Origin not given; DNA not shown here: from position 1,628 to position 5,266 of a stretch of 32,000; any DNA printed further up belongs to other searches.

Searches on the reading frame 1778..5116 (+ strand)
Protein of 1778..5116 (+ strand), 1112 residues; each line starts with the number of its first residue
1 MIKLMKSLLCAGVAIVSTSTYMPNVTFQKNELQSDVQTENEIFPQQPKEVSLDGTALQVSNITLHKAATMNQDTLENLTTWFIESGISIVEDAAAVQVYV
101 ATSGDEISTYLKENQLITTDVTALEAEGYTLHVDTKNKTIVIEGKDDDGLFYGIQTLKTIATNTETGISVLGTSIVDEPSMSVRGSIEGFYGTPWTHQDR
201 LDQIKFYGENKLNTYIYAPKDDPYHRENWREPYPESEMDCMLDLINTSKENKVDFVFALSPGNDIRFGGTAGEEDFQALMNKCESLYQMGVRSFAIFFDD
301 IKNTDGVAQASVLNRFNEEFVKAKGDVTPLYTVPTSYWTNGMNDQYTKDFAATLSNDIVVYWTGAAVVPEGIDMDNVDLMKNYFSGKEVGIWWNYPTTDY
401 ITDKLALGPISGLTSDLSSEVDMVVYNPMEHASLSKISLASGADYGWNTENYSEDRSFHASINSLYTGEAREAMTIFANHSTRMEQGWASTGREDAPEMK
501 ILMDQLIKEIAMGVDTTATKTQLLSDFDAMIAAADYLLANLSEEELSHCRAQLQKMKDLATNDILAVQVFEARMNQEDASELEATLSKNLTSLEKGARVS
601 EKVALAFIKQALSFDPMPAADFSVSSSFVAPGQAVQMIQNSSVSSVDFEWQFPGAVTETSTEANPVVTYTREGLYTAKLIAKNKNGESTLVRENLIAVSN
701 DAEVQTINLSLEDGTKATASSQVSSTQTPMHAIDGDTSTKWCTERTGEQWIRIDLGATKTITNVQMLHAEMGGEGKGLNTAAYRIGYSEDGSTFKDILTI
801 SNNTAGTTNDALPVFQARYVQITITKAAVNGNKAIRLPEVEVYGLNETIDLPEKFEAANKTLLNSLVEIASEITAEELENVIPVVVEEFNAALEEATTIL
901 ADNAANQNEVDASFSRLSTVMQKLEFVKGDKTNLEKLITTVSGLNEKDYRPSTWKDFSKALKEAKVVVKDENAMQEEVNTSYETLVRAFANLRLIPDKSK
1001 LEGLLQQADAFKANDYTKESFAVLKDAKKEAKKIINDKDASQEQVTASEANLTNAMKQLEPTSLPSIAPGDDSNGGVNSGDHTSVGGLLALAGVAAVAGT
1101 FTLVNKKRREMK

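Call 101: search_protein_families(library=pfam, proteins=[window:1778-5116:+], max_evalue=0.00001)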
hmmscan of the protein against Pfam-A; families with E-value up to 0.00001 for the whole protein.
window:1778-5116:+ (1112 aa): 8 families
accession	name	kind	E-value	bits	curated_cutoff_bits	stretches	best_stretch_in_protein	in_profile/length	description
PF07555.19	NAGidase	-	1.7e-108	362.9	25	1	184-478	1-294/295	beta-N-acetylglucosaminidase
PF21774.3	NagJ_C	-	3.9e-27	95.7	28.3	1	498-608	1-114/114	Hyaluronidase post-catalytic domain-like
PF00754.31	F5_F8_type_C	-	1.1e-22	80.9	28.2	1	716-832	1-120/127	F5/8 type C domain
PF07554.19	FIVAR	-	2.1e-17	63.9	29.2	2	997-1059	1-70/71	FIVAR domain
PF22633.2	F5_F8_type_C_2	-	4.1e-17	63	27.8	1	731-822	1-91/91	NedA-like, galactose-binding domain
PF02838.20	Glyco_hydro_20b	-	2e-12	48.4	26.1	1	42-177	4-123/124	Glycosyl hydrolase family 20, domain 2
PF00801.26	PKD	-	2.1e-07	31.3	23.5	1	622-690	4-74/80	PKD domain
PF18911.6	PKD_4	-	9.7e-06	26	27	0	618-689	4-76/85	PKD domain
